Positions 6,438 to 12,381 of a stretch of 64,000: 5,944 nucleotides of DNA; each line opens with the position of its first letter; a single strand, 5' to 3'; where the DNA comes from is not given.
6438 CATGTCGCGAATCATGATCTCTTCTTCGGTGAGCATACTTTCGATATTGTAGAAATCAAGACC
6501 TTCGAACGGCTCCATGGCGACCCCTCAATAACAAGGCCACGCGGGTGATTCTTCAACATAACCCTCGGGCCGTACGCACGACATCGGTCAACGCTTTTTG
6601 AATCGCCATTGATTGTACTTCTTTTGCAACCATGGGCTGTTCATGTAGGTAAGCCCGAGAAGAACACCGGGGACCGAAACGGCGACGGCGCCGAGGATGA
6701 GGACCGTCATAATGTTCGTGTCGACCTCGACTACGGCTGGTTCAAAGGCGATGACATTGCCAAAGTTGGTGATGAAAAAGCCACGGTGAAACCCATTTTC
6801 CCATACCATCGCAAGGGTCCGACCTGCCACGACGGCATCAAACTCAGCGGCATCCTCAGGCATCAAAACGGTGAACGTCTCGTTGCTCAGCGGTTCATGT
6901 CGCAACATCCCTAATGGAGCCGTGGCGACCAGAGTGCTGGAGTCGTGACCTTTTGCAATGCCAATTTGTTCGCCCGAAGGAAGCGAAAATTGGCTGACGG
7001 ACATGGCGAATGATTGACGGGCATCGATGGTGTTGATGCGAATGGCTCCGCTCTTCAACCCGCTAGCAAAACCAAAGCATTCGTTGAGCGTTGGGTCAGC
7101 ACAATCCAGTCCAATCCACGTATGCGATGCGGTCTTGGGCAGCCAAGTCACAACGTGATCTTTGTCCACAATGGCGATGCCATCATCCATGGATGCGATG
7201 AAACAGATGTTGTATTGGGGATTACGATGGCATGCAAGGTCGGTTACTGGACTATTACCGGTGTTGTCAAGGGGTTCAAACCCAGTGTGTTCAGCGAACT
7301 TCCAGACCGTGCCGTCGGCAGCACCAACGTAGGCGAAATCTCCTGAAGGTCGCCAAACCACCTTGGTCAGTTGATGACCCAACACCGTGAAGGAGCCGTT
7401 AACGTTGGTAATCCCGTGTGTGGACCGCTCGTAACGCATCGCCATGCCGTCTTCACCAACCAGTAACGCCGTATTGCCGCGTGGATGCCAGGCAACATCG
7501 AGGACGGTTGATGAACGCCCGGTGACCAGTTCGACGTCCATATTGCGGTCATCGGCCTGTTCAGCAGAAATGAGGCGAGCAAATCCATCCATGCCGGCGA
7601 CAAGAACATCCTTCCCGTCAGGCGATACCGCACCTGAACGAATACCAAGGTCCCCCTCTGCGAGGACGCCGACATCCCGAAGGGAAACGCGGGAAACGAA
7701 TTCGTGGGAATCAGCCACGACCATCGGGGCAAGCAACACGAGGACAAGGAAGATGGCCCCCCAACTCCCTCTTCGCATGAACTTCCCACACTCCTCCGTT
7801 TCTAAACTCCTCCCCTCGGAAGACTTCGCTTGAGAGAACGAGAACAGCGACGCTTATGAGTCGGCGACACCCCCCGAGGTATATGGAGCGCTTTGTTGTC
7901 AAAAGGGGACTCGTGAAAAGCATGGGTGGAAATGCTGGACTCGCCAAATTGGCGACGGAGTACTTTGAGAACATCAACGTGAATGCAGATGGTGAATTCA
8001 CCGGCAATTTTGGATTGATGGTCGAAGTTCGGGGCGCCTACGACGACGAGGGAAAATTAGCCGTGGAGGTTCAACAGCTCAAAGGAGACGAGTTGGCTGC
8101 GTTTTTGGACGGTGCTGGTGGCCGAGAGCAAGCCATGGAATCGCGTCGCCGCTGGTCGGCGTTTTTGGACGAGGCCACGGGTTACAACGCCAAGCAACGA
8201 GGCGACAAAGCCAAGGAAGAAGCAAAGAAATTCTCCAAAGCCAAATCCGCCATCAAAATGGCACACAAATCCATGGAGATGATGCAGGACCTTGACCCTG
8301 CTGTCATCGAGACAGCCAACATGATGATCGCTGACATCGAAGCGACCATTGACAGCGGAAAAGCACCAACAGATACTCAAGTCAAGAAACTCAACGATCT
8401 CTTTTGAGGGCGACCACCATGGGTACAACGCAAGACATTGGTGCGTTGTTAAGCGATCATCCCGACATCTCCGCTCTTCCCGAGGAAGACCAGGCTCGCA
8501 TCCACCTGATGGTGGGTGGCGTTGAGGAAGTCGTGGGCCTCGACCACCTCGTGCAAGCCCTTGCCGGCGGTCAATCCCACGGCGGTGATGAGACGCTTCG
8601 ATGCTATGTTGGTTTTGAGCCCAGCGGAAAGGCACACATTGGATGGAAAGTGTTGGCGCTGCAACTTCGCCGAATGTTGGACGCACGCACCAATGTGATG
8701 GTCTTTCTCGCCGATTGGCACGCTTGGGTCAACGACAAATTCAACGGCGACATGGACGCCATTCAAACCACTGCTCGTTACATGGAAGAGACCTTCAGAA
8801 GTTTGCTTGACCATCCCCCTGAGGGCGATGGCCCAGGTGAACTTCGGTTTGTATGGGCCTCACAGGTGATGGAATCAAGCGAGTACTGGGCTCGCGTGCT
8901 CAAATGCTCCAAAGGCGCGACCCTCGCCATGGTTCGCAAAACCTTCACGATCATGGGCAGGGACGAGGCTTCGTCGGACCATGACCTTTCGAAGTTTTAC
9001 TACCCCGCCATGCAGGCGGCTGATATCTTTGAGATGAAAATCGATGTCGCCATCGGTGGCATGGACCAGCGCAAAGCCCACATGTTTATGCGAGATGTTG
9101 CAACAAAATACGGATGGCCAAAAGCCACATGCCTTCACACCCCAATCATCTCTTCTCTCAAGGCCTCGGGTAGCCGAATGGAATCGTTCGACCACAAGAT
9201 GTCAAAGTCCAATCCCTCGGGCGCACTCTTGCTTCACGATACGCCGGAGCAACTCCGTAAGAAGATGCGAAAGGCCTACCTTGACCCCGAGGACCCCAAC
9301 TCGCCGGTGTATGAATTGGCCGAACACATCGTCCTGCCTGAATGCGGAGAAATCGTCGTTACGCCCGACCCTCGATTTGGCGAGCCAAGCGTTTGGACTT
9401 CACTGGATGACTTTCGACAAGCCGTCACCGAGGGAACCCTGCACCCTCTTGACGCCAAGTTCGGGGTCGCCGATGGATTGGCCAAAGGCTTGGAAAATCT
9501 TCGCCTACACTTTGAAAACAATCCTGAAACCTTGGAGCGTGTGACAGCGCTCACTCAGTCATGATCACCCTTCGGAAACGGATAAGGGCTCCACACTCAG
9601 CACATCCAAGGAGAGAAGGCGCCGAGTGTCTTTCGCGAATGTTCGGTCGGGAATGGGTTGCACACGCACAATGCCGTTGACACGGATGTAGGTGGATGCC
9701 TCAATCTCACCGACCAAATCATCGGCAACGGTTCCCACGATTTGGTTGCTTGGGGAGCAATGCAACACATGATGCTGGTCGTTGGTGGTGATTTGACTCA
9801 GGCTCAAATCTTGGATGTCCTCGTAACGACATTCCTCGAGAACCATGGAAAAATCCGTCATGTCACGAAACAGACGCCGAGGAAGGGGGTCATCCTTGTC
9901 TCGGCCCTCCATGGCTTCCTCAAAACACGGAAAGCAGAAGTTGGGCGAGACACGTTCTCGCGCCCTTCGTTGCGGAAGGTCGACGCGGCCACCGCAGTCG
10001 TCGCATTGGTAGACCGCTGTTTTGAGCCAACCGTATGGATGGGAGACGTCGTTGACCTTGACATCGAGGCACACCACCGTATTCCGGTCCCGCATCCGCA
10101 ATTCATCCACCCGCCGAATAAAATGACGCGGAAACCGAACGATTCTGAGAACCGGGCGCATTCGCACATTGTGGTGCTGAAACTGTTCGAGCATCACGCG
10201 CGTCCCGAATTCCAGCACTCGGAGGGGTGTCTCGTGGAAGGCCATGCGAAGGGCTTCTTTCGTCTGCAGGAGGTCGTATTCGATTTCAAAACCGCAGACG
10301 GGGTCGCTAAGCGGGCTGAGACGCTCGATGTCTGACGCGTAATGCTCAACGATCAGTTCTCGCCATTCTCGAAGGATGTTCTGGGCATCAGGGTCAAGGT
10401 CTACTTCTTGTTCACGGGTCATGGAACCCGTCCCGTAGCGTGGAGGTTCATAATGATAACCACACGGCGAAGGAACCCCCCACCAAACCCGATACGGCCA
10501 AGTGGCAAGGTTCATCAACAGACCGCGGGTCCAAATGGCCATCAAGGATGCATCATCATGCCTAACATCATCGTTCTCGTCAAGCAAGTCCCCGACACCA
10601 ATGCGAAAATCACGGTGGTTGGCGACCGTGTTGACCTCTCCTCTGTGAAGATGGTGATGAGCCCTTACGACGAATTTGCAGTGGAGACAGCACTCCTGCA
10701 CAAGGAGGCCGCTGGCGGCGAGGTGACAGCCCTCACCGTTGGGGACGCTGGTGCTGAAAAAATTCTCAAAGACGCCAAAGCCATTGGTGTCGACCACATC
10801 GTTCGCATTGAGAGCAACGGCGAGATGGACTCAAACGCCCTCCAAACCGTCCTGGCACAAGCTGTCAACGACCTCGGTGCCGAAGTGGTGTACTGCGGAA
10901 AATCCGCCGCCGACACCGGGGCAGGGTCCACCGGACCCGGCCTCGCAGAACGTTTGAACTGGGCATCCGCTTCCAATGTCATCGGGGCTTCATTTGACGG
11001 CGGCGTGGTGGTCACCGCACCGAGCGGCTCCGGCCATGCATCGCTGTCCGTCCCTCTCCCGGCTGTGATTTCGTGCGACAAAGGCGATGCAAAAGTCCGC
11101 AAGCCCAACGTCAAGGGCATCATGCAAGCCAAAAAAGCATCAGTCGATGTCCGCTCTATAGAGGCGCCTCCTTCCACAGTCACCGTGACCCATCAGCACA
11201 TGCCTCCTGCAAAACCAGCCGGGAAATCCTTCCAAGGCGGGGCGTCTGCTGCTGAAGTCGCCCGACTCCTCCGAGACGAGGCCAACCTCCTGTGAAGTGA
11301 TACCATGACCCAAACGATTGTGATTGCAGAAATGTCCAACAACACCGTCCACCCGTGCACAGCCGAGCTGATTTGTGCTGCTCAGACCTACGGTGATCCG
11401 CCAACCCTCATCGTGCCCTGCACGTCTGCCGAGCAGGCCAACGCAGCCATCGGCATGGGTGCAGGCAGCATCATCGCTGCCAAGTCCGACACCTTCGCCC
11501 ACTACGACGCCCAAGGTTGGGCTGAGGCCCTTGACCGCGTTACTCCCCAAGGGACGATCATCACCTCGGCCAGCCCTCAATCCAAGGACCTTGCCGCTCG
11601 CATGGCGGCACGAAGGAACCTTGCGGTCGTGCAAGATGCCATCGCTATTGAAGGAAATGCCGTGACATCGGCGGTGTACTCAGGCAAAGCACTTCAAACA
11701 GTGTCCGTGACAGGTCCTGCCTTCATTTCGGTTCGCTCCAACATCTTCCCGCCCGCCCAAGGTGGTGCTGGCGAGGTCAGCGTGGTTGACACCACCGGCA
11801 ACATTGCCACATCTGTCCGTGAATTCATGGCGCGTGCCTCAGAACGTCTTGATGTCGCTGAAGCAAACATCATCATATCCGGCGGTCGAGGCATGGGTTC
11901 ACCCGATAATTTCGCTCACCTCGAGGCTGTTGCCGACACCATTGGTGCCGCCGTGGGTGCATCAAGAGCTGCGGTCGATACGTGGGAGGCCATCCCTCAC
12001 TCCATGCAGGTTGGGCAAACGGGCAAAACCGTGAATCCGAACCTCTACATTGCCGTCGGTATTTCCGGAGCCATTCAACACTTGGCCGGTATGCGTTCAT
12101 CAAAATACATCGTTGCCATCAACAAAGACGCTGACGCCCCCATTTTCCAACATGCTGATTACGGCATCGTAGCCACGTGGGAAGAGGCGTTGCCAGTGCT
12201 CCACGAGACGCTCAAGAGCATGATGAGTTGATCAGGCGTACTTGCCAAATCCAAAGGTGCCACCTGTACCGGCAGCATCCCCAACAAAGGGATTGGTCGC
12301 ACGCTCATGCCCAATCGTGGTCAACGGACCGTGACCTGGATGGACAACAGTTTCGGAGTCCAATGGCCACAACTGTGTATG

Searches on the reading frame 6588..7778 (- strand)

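Call 55: search_protein_families(library=pfam, proteins=[window:6588-7778:-], max_evalue=0.0001)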
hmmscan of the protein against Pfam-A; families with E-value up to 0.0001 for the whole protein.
window:6588-7778:- (396 aa): 3 families
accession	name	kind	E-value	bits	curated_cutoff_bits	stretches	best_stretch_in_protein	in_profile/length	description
PF00400.38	WD40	-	2.2e-09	37.9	27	0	132-158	7-35/39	WD domain, G-beta repeat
PF24814.1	WD40_Prp19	-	1.7e-06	27.7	320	1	92-208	9-122/281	Prp19 WD40 domain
PF25174.1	Beta-prop_THOC3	-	2.2e-05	24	305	1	50-159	9-113/272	THOC3 beta-propeller domain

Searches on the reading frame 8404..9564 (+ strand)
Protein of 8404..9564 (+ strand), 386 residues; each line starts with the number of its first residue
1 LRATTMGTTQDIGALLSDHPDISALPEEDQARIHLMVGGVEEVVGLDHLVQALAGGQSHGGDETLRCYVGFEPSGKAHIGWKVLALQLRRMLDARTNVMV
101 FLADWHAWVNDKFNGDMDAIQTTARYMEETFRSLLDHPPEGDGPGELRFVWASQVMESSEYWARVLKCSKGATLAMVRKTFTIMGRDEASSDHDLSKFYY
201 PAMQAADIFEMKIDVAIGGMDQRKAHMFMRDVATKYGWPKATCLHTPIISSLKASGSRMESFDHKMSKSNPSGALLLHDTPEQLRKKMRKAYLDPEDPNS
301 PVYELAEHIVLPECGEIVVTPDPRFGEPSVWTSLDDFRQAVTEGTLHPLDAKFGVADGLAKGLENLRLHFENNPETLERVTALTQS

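Call 55: search_protein_families(library=pfam, proteins=[window:8404-9564:+], max_evalue=0.0001)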
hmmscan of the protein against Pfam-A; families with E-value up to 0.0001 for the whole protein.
window:8404-9564:+ (386 aa): 1 family
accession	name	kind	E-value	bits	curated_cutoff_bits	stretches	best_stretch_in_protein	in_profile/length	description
PF00579.31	tRNA-synt_1b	-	4.4e-37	128.4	21.1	1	63-359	4-287/292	tRNA synthetases class I (W and Y)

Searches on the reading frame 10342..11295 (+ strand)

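Call 55: search_protein_families(library=pfam, proteins=[window:10342-11295:+], max_evalue=0.0001)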
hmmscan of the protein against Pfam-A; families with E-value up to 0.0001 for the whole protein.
window:10342-11295:+ (317 aa): 1 family
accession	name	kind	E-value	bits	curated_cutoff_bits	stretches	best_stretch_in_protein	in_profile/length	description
PF01012.27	ETF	-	2.1e-28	99.8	26.7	1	101-272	8-177/181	Electron transfer flavoprotein domain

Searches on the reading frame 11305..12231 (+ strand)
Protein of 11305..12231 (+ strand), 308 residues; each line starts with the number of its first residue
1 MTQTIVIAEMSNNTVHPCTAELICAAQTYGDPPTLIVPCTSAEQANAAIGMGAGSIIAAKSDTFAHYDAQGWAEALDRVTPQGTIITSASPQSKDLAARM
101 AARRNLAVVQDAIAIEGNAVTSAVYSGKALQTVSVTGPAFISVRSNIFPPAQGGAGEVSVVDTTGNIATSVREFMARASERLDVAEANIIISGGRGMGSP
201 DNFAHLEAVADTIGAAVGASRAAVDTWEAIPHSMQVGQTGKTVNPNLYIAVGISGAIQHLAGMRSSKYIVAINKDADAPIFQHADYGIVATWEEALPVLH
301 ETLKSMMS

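Call 55: search_protein_families(library=pfam, proteins=[window:11305-12231:+], max_evalue=0.0001)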
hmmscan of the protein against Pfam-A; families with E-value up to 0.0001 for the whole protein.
window:11305-12231:+ (308 aa): 2 families
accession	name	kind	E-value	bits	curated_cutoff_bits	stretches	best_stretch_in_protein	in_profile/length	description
PF00766.25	ETF_alpha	-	8.8e-33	112.6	27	1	183-264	1-81/81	Electron transfer flavoprotein FAD-binding domain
PF01012.27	ETF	-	2.8e-25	89.6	26.7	1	4-162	1-177/181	Electron transfer flavoprotein domain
